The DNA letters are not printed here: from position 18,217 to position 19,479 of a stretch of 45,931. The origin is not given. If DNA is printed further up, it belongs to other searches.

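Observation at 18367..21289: Large terminase gene split into ATPase and nuclease genes by a two-gene cassette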

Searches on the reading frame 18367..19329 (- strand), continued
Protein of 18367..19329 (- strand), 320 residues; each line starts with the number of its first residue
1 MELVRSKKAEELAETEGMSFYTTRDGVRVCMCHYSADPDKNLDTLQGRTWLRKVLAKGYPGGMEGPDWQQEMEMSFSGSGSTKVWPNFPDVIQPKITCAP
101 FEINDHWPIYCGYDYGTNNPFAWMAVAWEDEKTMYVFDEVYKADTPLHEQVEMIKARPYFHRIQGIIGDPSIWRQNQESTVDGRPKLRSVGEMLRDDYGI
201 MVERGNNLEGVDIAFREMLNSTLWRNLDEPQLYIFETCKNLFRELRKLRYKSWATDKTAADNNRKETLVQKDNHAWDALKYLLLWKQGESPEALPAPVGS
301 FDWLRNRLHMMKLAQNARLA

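Call 42: search_solved_structures(query=A3, max_evalue=1, show_alignments=3)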
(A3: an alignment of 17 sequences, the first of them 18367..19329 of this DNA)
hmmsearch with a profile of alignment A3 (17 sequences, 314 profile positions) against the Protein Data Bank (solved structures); distinct sequences matched with E-value up to 1: 6.
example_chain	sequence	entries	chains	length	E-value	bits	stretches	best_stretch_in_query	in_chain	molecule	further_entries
2wbn_A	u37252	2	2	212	3.7e-05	26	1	94-167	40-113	TERMINASE LARGE SUBUNIT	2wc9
4dkw_A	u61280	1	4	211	5.4e-05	25.5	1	89-146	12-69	Large terminase protein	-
5oe8_A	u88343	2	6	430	0.15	14.2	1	103-202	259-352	Large subunit terminase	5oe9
5oea_A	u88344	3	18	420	0.16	14.1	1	103-202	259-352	Large subunit terminase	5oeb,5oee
5n9j_R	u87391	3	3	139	0.27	13.4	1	205-260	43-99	Mediator of RNA polymerase II transcription subunit 31 | Mediator complex subunit 31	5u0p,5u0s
8ptx_B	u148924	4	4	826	0.35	13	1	39-101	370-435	Elongator complex protein 2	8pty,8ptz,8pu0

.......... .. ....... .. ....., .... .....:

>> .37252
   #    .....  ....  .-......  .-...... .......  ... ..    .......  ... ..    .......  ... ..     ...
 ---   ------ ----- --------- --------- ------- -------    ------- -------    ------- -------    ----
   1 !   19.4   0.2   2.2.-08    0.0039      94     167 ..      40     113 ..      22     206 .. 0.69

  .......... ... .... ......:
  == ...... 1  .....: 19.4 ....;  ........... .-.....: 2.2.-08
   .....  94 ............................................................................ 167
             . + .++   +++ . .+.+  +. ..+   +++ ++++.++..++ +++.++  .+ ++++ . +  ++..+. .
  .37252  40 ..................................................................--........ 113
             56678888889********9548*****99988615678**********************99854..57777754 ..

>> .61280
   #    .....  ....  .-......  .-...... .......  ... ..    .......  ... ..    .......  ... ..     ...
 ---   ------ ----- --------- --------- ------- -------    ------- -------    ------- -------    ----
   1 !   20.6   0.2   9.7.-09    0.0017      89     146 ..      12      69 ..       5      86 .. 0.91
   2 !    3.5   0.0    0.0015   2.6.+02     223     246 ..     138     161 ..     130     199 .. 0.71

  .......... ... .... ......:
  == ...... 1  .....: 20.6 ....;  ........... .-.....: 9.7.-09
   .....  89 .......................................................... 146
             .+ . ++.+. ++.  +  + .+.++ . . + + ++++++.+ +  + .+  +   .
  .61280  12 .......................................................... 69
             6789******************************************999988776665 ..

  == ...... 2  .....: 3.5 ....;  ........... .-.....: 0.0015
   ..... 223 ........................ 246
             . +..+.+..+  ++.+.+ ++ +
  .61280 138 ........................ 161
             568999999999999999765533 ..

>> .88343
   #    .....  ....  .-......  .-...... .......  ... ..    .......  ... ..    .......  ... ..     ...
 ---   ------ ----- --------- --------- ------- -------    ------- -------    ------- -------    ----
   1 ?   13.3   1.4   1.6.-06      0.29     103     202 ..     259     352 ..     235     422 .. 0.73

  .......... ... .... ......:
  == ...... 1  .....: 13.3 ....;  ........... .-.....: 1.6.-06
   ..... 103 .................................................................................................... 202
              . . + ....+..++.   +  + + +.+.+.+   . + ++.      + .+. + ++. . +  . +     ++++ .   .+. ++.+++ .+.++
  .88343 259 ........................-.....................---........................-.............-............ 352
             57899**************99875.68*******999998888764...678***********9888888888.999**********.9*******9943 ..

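Call 56: predict_structure(alignment_id=A3)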
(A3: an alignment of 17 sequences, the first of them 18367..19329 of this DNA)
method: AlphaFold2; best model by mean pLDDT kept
length: 320 residues; sequences in the alignment: 17
mean_pLDDT: 79.8   pTM: 0.64
mean pLDDT of the five models: 79.8, 79.2, 74.9, 73.6, 73.1
residues with pLDDT >= 90: 111; 70-90: 124; 50-70: 76; < 50: 9
segments of 3 or more residues with pLDDT < 50: 77-79
pLDDT, mean of each block of 10 residues (from residue 1): 61 72 58 71 79 71 64 55 80 96 92 89 94 94 92 94 92 84 84 91 86 87 92 96 86 57 56 85 77 62 79 76
secondary structure, 60 per line:
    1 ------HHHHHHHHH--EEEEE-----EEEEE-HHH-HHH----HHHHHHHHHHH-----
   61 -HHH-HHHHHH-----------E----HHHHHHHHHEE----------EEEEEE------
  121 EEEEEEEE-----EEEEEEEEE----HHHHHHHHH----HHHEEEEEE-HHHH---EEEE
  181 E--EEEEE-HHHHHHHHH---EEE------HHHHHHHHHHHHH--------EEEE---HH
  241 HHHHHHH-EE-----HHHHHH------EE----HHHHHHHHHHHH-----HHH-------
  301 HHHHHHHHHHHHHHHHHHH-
elements in order: H7-15 E18-22 E28-32 H45-55 H66-71 H88-96 E109-114 E121-128 E134-142 H147-155 E163-168 H170-173 E177-181 E184-188 H190-198 E202-204 H211-223 E232-235 H239-247 H256-261 H274-285 H301-319

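Call 61: fold_search(model_id=the predicted structure, library=pdb)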
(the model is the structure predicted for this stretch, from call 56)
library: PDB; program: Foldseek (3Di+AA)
matches with E <= 10: 210; with E <= 0.001: 21
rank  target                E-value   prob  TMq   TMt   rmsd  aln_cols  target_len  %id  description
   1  5oe9_B                1.9e-10  1.00  0.46  0.37  19.1       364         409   14  Structure of large terminase from the thermophilic bacteriophage D6E in complex with sulfate (Crystal form 2) (released 2017-10-11)
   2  5oee_C                3.5e-10  1.00  0.44  0.36   4.3       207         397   17  Structure of large terminase from the thermophilic bacteriophage D6E (Crystal form 3) (released 2017-10-11)
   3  5oe9_A                7.8e-10  1.00  0.47  0.38  18.8       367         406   14  Structure of large terminase from the thermophilic bacteriophage D6E in complex with sulfate (Crystal form 2) (released 2017-10-11)
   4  5oe8_B                1.0e-09  1.00  0.46  0.37   3.0       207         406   18  Structure of large terminase from the thermophilic bacteriophage D6E (Crystal form 2) (released 2017-10-11)
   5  5oee_A                1.1e-09  1.00  0.44  0.35   3.0       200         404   18  Structure of large terminase from the thermophilic bacteriophage D6E (Crystal form 3) (released 2017-10-11)
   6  5oee_B                1.6e-09  1.00  0.46  0.36   2.9       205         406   18  Structure of large terminase from the thermophilic bacteriophage D6E (Crystal form 3) (released 2017-10-11)
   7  5oe8_A                1.8e-09  1.00  0.46  0.37   3.1       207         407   18  Structure of large terminase from the thermophilic bacteriophage D6E (Crystal form 2) (released 2017-10-11)
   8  5oe8_C                1.8e-09  1.00  0.46  0.37   3.0       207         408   18  Structure of large terminase from the thermophilic bacteriophage D6E (Crystal form 2) (released 2017-10-11)
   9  4dkw_A                2.2e-09  1.00  0.41  0.64   5.4       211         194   19  Structure of P22 Large terminase nuclease domain (released 2012-06-27)
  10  5oea_A                2.5e-09  1.00  0.44  0.35   3.2       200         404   20  Structure of large terminase from the thermophilic bacteriophage D6E in complex with ATP-gamma-S (Crystal form 3) (released 2017-10-11)
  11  5oe9_C                2.5e-09  1.00  0.45  0.36   5.6       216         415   19  Structure of large terminase from the thermophilic bacteriophage D6E in complex with sulfate (Crystal form 2) (released 2017-10-11)
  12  5oea_C                3.9e-09  1.00  0.44  0.36   3.0       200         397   18  Structure of large terminase from the thermophilic bacteriophage D6E in complex with ATP-gamma-S (Crystal form 3) (released 2017-10-11)
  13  5oeb_C                4.4e-09  1.00  0.45  0.36   3.3       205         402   19  Structure of large terminase from the thermophilic bacteriophage D6E in complex with ADP (Crystal form 3) (released 2017-10-11)
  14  5oeb_A                5.0e-09  1.00  0.44  0.35   3.2       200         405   18  Structure of large terminase from the thermophilic bacteriophage D6E in complex with ADP (Crystal form 3) (released 2017-10-11)
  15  5oeb_F                5.3e-09  1.00  0.45  0.36   3.3       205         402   19  Structure of large terminase from the thermophilic bacteriophage D6E in complex with ADP (Crystal form 3) (released 2017-10-11)
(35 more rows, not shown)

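Call 73: search_protein_families(library=pfam, proteins=[L003:5678-6001:+, L007:3997-4350:+, L009:5585-6004:+, L001:4496-5998:+, L003:3469-4806:+, L005:4738-5763:+], max_evalue=0.1)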
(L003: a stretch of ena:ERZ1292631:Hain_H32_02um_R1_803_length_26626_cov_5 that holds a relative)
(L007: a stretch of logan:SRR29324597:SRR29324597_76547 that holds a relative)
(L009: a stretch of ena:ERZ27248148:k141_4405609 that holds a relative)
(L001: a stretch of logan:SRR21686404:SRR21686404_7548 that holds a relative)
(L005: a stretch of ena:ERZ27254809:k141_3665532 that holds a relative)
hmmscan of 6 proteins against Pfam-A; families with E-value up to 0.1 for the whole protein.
L003:5678-6001:+ (107 aa): 0 families

L007:3997-4350:+ (117 aa): 1 family
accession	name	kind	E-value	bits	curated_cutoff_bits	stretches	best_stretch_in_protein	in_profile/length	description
PF16079.10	Phage_holin_5_2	-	0.0019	18.9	29.2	1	14-105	6-75/76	Phage holin family Hol44, in holin superfamily V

L009:5585-6004:+ (139 aa): 0 families

L001:4496-5998:+ (500 aa): 0 families

L003:3469-4806:+ (445 aa): 4 families
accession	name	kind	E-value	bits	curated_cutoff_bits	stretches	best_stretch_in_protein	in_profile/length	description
PF09423.15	PhoD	-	8.9e-05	22.2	27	0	106-129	21-40/343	PhoD-like phosphatase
PF00149.33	Metallophos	-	0.00044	21.2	21.5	1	87-264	1-171/191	Calcineurin-like phosphoesterase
PF16656.11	Pur_ac_phosph_N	-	0.01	16.8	30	0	17-76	12-87/93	Purple acid Phosphatase, N-terminal domain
PF25077.1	DUF7800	-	0.036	14.7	27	0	10-79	8-82/89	Domain of unknown function (DUF7800)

L005:4738-5763:+ (341 aa): 0 families

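Call 79: predict_structure(alignment_id=A5)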
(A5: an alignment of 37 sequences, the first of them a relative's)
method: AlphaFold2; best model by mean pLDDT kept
length: 550 residues; sequences in the alignment: 37
mean_pLDDT: 88.2   pTM: 0.74
mean pLDDT of the five models: 88.2, 87.0, 86.8, 86.6, 85.7
residues with pLDDT >= 90: 360; 70-90: 130; 50-70: 38; < 50: 22
segments of 3 or more residues with pLDDT < 50: 366-371, 483-493, 498-500
pLDDT, mean of each block of 10 residues (from residue 1): 90 98 95 97 97 96 94 98 97 95 94 96 88 86 91 97 93 96 93 87 93 91 91 96 95 96 95 83 85 76 95 98 96 87 96 91 53 81 96 92 66 89 95 80 93 93 97 85 46 50 86 81 67 83 80
secondary structure, 60 per line:
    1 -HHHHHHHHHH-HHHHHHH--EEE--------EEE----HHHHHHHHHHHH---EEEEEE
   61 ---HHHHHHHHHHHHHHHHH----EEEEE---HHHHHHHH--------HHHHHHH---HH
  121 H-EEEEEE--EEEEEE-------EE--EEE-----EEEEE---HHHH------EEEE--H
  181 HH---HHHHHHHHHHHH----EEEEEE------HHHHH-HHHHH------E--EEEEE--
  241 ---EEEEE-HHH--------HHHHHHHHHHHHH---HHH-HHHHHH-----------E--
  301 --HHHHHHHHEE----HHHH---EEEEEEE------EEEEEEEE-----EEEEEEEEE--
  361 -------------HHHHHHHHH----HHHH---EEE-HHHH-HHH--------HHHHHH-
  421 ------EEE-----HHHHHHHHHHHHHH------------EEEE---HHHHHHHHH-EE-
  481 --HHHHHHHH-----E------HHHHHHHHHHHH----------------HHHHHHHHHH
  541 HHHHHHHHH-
elements in order: H2-11 H13-19 E22-24 E33-35 H40-51 E55-60 H64-80 E85-89 H93-100 H109-115 E123-128 E131-136 E148-150 E156-160 H164-167 E174-177 H186-197 E202-207 H214-218 H220-224 E234-238 E244-248 H261-273 H281-286 H303-310 H317-320 E324-330 E337-344 E350-358 H374-382 H387-390 E394-396 H398-401 H414-419 E427-429 H435-448 E461-464 H468-476 H483-490 H503-514 H531-549

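Call 86: fold_search(model_id=the predicted structure, library=pdb)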
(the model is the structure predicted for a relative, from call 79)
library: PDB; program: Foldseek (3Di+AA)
matches with E <= 10: 612; with E <= 0.001: 37
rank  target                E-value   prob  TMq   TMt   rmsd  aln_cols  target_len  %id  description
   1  3cpe                  8.2e-16  1.00  0.40  0.40  21.0       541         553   12  Crystal Structure of T4 gp17 (released 2009-01-13)
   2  3ezk_A                3.5e-15  1.00  0.40  0.40  20.3       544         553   13  Bacteriophage T4 gp17 motor assembly based on crystal structures and cryo-EM reconstructions (released 2009-01-13)
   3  5oeb_F                3.7e-12  1.00  0.30  0.40  15.9       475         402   10  Structure of large terminase from the thermophilic bacteriophage D6E in complex with ADP (Crystal form 3) (released 2017-10-11)
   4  5oeb_C                5.0e-12  1.00  0.30  0.40  15.8       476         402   10  Structure of large terminase from the thermophilic bacteriophage D6E in complex with ADP (Crystal form 3) (released 2017-10-11)
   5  5oeb_A                6.0e-12  1.00  0.29  0.37  16.1       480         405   10  Structure of large terminase from the thermophilic bacteriophage D6E in complex with ADP (Crystal form 3) (released 2017-10-11)
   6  2o0h                  7.2e-12  1.00  0.41  0.61   3.4       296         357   16  T4 gp17 ATPase domain mutant complexed with ATP (released 2007-04-03)
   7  2o0j                  1.2e-11  1.00  0.40  0.60   3.3       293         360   16  T4 gp17 ATPase domain mutant complexed with ADP (released 2007-04-03)
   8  5oe8_A                2.1e-11  1.00  0.33  0.43  15.6       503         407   10  Structure of large terminase from the thermophilic bacteriophage D6E (Crystal form 2) (released 2017-10-11)
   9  5oee_C                3.7e-11  1.00  0.29  0.38  16.0       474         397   10  Structure of large terminase from the thermophilic bacteriophage D6E (Crystal form 3) (released 2017-10-11)
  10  5oea_A                6.0e-11  1.00  0.33  0.43  15.6       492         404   10  Structure of large terminase from the thermophilic bacteriophage D6E in complex with ATP-gamma-S (Crystal form 3) (released 2017-10-11)
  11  5oea_B                7.6e-11  1.00  0.32  0.41  15.4       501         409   11  Structure of large terminase from the thermophilic bacteriophage D6E in complex with ATP-gamma-S (Crystal form 3) (released 2017-10-11)
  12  5oe8_C                1.0e-10  1.00  0.32  0.42  15.9       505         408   11  Structure of large terminase from the thermophilic bacteriophage D6E (Crystal form 2) (released 2017-10-11)
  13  5oe8_B                1.3e-10  1.00  0.30  0.38  16.1       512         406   10  Structure of large terminase from the thermophilic bacteriophage D6E (Crystal form 2) (released 2017-10-11)
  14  5oee_B                1.5e-10  1.00  0.32  0.41  15.9       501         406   10  Structure of large terminase from the thermophilic bacteriophage D6E (Crystal form 3) (released 2017-10-11)
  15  4bil_A                2.7e-10  1.00  0.37  0.42  20.8       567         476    9  Threading model of the T7 large terminase within the gp8gp19 complex (released 2013-05-08)
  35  4dkw_A                4.4e-05  1.00  0.25  0.63   5.1       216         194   10  Structure of P22 Large terminase nuclease domain (released 2012-06-27)
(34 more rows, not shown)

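Call 101: get_annotated_region(hit=H12, flank=3000)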
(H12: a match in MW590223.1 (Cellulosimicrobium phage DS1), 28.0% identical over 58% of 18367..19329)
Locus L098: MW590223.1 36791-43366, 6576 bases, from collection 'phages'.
description: Cellulosimicrobium phage DS1, complete genome.
organism: Cellulosimicrobium phage DS1 (NCBI taxid 2812903)
taxonomy: Viruses; Duplodnaviria; Heunggongvirae; Uroviricota; Caudoviricetes
host: Cellulosimicrobium sp.; source: wastewater from laboratory wastewater treatment plant; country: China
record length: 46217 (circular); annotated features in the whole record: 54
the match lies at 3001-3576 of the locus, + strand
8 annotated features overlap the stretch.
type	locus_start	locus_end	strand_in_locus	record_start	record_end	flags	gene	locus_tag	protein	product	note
CDS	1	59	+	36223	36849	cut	-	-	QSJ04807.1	hypothetical protein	-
CDS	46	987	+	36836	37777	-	-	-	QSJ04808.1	hypothetical protein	-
CDS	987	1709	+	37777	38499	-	-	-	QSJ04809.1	hypothetical protein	-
CDS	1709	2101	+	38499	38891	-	-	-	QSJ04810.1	hypothetical protein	-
CDS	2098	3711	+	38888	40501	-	-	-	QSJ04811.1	hypothetical protein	-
CDS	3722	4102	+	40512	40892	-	-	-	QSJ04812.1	hypothetical protein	-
CDS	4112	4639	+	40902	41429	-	-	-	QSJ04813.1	hypothetical protein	-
CDS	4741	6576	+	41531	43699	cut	-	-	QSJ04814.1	hypothetical protein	-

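Call 102: get_annotated_region(hit=H3, flank=3000)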
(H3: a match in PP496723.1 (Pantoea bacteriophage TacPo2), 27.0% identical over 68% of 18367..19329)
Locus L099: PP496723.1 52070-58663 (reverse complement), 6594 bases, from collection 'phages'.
description: Pantoea bacteriophage TacPo2, complete genome.
organism: Pantoea bacteriophage TacPo2 (NCBI taxid 3134916)
taxonomy: Viruses; Duplodnaviria; Heunggongvirae; Uroviricota; Caudoviricetes
host: Pantoea agglomerans TAC4.III.94.1; source: rotten potato; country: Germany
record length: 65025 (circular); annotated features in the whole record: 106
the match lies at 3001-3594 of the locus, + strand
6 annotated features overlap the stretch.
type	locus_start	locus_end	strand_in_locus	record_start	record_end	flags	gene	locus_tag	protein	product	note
CDS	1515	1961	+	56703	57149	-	-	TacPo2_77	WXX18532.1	hypothetical protein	-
CDS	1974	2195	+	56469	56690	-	-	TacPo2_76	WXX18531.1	hypothetical protein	-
CDS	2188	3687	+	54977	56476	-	-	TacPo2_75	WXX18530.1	hypothetical protein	-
CDS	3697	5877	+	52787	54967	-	-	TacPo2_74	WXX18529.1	hypothetical protein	-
CDS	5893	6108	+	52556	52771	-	-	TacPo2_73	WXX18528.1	hypothetical protein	-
CDS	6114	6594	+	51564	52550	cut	-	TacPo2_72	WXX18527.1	hypothetical protein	-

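Call 104: search_protein_families(library=phrogs, proteins=[L009:5585-6004:+], max_evalue=0.01)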
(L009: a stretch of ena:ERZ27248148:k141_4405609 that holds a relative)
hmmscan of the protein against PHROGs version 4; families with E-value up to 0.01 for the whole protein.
L009:5585-6004:+ (139 aa): 0 families

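Call 111: fold_search(model_id=the predicted structure, library=viral)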
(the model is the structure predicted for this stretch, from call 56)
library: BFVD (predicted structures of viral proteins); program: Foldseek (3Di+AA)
matches with E <= 10: 762; with E <= 0.001: 156
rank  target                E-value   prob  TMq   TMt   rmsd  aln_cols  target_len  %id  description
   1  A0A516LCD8            1.8e-13  1.00  0.51  0.36   9.6       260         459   19  (no name in the UniProt tables at hand)
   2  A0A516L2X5            8.8e-13  1.00  0.50  0.52   8.3       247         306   18  (no name in the UniProt tables at hand)
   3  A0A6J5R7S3            2.9e-12  1.00  0.46  0.34   8.7       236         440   16  Terminase RNaseH-like domain containing protein [uncultured Caudovirales phage]
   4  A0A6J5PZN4            3.4e-12  1.00  0.49  0.21  11.7       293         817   18  Terminase RNaseH-like domain containing protein [uncultured Caudovirales phage]
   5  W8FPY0                2.5e-11  1.00  0.49  0.25  15.9       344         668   16  (no name in the UniProt tables at hand)
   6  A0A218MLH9            2.6e-11  1.00  0.46  0.72   7.0       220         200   17  Putative terminase large subunit [uncultured virus]
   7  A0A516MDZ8            3.0e-11  1.00  0.51  0.37  11.8       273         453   19  (no name in the UniProt tables at hand)
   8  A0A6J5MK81            4.3e-11  1.00  0.45  0.29   7.1       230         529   20  Terminase-like family [uncultured Caudovirales phage]
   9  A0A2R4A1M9            4.3e-11  1.00  0.50  0.35   7.3       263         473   15  (no name in the UniProt tables at hand)
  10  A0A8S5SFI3            4.6e-11  1.00  0.50  0.34  10.2       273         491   17  Terminase large subunit [Myoviridae sp. ctuev19]
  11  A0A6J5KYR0            2.7e-10  1.00  0.48  0.36  13.7       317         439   15  Terminase-like family [uncultured Caudovirales phage]
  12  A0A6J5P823            3.7e-10  1.00  0.40  0.18  14.8       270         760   20  Intein C-terminal splicing region [uncultured Caudovirales phage]
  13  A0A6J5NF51            5.4e-10  1.00  0.44  0.26  15.5       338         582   13  Uncharacterized protein [uncultured Caudovirales phage]
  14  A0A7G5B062            7.7e-10  1.00  0.44  0.58   8.2       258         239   14  (no name in the UniProt tables at hand)
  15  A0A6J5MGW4            1.1e-09  1.00  0.43  0.27  11.9       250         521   15  Terminase RNaseH-like domain containing protein [uncultured Caudovirales phage]
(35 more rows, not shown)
